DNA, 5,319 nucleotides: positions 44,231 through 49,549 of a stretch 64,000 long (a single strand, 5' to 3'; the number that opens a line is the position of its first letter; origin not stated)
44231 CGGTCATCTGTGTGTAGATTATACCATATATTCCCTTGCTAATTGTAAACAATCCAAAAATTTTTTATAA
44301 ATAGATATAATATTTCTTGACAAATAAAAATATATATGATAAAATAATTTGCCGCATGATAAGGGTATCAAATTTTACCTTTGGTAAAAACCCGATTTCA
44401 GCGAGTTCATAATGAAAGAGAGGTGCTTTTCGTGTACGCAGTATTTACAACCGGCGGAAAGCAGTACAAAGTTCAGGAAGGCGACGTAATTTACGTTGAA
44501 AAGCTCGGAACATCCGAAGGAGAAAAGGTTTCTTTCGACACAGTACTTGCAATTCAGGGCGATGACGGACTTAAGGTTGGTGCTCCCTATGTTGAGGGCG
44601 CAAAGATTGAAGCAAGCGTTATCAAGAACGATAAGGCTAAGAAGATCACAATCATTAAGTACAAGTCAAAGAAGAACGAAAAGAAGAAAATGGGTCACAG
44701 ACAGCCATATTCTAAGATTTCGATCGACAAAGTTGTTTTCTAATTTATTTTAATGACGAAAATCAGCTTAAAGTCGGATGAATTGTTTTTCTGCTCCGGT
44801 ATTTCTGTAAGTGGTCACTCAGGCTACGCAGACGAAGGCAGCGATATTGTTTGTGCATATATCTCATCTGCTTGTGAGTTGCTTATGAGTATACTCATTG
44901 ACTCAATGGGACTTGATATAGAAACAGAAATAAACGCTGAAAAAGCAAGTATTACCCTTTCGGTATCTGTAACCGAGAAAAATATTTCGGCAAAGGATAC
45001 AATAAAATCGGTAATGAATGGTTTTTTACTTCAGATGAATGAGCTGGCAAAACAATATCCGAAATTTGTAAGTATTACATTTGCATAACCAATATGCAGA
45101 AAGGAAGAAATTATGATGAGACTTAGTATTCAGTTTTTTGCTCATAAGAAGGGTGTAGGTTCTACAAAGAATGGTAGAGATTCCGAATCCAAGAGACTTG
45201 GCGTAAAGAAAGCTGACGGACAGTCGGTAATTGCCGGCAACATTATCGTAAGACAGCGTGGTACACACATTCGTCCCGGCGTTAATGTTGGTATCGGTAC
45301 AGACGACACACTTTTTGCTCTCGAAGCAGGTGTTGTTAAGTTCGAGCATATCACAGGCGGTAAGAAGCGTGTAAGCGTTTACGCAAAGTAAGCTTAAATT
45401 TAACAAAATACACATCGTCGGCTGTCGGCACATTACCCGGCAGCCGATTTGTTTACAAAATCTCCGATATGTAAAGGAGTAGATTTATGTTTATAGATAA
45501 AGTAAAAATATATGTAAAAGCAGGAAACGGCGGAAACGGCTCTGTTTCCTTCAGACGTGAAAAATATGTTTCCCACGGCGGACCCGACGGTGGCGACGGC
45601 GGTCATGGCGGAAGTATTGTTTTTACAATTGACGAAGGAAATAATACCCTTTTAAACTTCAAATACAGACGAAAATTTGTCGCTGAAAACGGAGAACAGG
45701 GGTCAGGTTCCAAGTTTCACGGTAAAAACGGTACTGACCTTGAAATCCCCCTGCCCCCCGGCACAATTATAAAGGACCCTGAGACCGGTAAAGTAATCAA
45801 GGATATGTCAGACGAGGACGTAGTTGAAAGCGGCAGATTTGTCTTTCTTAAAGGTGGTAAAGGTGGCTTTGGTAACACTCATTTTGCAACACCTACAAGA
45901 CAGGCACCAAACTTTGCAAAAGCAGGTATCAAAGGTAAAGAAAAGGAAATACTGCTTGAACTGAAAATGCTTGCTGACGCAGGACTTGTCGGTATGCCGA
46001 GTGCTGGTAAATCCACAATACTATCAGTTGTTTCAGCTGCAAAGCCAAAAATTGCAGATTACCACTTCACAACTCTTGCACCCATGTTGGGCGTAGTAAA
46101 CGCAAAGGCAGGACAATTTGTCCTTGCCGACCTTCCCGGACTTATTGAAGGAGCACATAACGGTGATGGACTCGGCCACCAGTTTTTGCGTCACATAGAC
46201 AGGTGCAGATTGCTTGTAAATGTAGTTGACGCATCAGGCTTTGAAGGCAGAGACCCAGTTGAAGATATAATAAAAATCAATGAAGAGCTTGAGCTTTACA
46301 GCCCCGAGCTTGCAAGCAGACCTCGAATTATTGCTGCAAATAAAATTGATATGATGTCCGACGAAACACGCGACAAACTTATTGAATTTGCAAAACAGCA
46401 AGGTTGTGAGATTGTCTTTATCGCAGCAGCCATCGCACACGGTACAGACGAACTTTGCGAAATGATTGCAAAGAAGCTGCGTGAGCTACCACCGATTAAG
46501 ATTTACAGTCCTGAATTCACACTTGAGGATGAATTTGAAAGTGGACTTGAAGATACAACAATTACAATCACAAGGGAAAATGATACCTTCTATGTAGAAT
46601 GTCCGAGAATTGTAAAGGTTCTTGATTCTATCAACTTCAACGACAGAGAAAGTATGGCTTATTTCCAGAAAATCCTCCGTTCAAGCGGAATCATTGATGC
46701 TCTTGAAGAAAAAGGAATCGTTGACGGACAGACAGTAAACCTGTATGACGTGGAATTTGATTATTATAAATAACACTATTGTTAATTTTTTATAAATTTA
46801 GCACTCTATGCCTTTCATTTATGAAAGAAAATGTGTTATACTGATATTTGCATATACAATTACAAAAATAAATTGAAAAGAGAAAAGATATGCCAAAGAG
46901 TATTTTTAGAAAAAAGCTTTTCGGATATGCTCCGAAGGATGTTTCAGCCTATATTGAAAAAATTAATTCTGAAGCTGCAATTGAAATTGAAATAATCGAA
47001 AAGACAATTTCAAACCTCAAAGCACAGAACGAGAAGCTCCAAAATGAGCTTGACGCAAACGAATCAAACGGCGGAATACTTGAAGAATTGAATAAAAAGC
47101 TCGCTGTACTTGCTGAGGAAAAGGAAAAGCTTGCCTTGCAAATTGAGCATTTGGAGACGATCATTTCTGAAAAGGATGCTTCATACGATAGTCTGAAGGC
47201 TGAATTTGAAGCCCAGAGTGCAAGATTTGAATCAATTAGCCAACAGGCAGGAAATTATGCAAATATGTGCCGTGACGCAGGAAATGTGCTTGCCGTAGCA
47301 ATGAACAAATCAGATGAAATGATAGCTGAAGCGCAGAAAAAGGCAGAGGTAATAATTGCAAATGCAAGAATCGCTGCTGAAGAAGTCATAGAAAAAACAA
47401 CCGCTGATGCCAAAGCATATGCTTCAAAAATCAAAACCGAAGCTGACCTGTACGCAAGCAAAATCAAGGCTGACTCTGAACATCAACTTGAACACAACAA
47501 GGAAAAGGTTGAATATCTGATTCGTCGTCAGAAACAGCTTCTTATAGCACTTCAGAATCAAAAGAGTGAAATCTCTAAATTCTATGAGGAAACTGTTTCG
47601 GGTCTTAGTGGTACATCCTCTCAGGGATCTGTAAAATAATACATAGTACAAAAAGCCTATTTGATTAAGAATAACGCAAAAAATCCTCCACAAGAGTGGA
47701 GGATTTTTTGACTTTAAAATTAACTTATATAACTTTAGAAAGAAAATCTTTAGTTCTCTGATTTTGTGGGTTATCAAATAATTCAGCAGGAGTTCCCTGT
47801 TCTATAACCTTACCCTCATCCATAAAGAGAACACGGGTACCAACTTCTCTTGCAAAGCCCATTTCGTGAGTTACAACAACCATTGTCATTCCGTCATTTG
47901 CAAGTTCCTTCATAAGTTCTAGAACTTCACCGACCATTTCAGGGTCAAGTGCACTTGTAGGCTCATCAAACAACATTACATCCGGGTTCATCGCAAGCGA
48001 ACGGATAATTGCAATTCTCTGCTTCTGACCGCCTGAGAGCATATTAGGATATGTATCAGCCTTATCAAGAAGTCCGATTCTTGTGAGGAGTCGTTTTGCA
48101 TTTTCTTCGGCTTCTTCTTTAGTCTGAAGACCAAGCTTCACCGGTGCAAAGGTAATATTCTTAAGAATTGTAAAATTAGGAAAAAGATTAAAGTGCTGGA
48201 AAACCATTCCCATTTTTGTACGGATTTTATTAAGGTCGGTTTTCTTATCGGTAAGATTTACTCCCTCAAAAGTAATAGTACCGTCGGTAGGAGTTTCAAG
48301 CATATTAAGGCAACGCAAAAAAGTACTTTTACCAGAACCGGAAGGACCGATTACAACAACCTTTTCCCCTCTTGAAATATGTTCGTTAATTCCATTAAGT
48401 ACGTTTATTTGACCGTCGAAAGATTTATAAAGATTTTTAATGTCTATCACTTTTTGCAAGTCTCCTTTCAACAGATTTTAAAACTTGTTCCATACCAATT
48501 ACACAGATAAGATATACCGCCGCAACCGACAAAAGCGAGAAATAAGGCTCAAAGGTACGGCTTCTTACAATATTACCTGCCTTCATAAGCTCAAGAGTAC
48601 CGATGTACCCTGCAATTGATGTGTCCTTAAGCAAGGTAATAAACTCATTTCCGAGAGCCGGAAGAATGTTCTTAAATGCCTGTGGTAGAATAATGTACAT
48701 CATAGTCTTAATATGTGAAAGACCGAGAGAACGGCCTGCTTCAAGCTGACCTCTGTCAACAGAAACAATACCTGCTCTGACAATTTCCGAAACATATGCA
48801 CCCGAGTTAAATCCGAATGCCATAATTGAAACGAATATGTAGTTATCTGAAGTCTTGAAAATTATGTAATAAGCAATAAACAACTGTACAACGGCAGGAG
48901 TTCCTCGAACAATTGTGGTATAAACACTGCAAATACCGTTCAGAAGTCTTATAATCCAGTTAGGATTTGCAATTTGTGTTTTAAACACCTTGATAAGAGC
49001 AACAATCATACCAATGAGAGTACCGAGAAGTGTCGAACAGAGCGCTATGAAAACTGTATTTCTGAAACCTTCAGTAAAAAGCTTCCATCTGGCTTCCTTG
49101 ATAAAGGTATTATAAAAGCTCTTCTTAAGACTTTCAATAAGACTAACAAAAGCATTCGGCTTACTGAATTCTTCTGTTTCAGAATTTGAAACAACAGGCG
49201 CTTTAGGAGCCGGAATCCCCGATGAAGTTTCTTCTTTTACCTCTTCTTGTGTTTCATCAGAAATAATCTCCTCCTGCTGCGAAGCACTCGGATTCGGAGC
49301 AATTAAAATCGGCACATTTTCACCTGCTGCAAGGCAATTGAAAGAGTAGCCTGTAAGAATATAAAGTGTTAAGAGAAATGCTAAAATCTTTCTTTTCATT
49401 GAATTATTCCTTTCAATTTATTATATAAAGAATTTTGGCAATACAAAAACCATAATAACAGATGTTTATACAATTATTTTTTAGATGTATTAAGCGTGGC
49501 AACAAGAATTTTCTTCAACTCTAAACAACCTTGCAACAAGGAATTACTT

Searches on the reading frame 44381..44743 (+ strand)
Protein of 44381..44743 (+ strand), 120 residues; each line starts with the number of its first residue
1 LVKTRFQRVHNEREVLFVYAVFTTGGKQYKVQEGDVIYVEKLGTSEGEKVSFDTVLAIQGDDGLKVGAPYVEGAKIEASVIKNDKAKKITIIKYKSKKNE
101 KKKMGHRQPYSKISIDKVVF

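Call 4: search_protein_families(library=pfam, proteins=[window:44381-44743:+])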
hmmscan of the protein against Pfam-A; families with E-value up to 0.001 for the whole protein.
window:44381-44743:+ (120 aa): 1 family
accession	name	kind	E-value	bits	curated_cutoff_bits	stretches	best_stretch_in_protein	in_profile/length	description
PF00829.26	Ribosomal_L21p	-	3.2e-37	127.2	27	1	18-118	1-99/99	Ribosomal prokaryotic L21 protein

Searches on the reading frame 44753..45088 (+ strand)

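Call 4: search_protein_families(library=pfam, proteins=[window:44753-45088:+])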
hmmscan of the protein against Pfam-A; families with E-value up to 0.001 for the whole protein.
window:44753-45088:+ (111 aa): 1 family
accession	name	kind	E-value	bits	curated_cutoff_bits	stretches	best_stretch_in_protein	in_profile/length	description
PF04327.17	Peptidase_Prp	-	1.3e-17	64.2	27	1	1-106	1-89/90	Cysteine protease Prp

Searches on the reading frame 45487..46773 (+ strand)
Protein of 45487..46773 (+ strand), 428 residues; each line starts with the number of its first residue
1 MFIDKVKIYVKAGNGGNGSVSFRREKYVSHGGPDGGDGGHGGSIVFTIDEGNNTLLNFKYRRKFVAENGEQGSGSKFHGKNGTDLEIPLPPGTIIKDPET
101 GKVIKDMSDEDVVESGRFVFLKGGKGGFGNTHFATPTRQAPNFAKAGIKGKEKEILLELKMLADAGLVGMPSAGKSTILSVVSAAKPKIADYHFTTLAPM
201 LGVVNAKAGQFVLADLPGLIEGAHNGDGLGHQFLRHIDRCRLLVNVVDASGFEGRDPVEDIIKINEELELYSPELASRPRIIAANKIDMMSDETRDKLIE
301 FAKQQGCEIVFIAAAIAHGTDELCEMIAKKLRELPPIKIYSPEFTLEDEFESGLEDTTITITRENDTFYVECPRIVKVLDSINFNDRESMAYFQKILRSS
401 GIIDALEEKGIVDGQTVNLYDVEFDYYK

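Call 4: search_protein_families(library=pfam, proteins=[window:45487-46773:+])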
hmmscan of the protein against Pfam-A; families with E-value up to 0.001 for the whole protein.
window:45487-46773:+ (428 aa): 4 families
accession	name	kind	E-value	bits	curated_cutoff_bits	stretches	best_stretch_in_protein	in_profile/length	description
PF01018.28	GTP1_OBG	-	8.3e-57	191.6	27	1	3-161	1-155/155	GTP1/OBG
PF09269.16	DUF1967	-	5.4e-22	78.1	27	1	360-426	2-70/70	Domain of unknown function (DUF1967)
PF01926.29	MMR_HSR1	-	7.1e-22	78.1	21.9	1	165-286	2-113/113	50S ribosome-binding GTPase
PF02421.24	FeoB_N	-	1.1e-09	38.4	27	1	166-326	4-155/156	Ferrous iron transport protein B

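Call 48: find_related_loci(query=window:45487-46773:+, collection=genome_contigs, flank=10000)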
Query window:45487-46773:+ (428 aa) in genome_contigs; peptide patterns used: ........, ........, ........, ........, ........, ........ (x = any residue, [..] = any of these).
500 stretches matched a pattern; 293 encode a relative of the query (tblastn E <= 1e-3); the best 80 are kept; 80 distinct loci.
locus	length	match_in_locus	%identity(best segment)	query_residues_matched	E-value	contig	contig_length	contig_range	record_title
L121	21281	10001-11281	90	1-428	0e+0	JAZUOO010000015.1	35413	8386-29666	MAG: Eubacteriales bacterium isolate T1900044873_TS20190339.MAGScoT_cleanbin_000006 SGB_3175_k141_882355, whole genome s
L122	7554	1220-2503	88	1-428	0e+0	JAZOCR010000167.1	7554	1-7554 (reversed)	MAG: Eubacteriales bacterium isolate T1900044755_TS20190421.MAGScoT_cleanbin_000034 SGB_2270_k141_1980093, whole genome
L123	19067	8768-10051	86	1-428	0e+0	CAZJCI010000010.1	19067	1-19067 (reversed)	MAG TPA_asm: uncultured Oscillospiraceae bacterium isolate SRP225648_co1_971 genome assembly, contig: NODE_6990_length_1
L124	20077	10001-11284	84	1-428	0e+0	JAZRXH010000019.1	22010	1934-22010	MAG: Eubacteriales bacterium isolate T1900044951_TA20190004.MAGScoT_cleanbin_000010 SGB_3658_k141_1190472, whole genome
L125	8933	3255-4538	75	1-428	0e+0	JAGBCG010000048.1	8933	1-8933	MAG: Clostridia bacterium isolate RGIG8987 Water_deer_Rectum-3__c118774, whole genome shotgun sequence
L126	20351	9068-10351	74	1-428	0e+0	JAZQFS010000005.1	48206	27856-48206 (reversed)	MAG: Eubacteriales bacterium isolate T1900044632_TS20190098.MAGScoT_cleanbin_000021 SGB_1068_k141_1397127, whole genome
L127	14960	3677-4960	74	1-428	0e+0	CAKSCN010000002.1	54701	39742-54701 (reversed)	MAG: uncultured Eubacteriales bacterium isolate REFINED_METABAT215_TOP10_CONTIGS_1500_ASSEMBLY_K77_MERGED__Hadza_MoBio_h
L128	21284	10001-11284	73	1-428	0e+0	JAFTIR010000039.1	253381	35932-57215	MAG: Clostridia bacterium isolate RGIG3854 Roe_deer_Cecum-1__c726361, whole genome shotgun sequence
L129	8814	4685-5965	74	1-428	0e+0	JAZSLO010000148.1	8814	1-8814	MAG: Eubacteriales bacterium isolate T1900044557_TS20190023.MAGScoT_cleanbin_000082 SGB_320_k141_3640916, whole genome s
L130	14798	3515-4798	73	1-428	0e+0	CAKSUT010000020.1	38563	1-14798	MAG: uncultured Eubacteriales bacterium isolate REFINED_METABAT215_TOP10_CONTIGS_1500_ASSEMBLY_K77_MERGED__Hadza_PheChl_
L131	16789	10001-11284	73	1-428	0e+0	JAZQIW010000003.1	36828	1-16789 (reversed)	MAG: Eubacteriales bacterium isolate T1900044622_TS20190088.MAGScoT_cleanbin_000013 SGB_903_k141_288340, whole genome sh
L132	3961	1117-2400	72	1-428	0e+0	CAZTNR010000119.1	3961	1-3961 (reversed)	MAG TPA_asm: uncultured Oscillospiraceae bacterium isolate SRP315200_co1_843 genome assembly, contig: NODE_59242_length_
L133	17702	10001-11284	72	1-428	0e+0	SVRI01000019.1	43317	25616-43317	MAG: Oscillospiraceae bacterium isolate SIG639 NODE_3920_length_43317_cov_4.053253, whole genome shotgun sequence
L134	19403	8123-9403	73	1-428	0e+0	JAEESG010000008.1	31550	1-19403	MAG: Clostridiales bacterium isolate Tb.RUG.377 NODE_5268_length_31550_cov_0.845113, whole genome shotgun sequence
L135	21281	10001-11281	72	1-428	0e+0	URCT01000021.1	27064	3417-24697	uncultured Clostridiales bacterium isolate UMGS882 genome assembly, contig: NODE_1190_length_27064_cov_4.257840, whole g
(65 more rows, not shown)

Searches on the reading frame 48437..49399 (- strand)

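Call 23: search_protein_families(library=pfam, proteins=[window:48437-49399:-], max_evalue=0.00001)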
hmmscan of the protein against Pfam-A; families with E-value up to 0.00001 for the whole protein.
window:48437-49399:- (320 aa): 1 family
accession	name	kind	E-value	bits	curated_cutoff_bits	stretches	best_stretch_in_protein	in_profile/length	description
PF00528.27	BPD_transp_1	-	1.4e-20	74.3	26.4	1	128-315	3-183/184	Binding-protein-dependent transport system inner membrane component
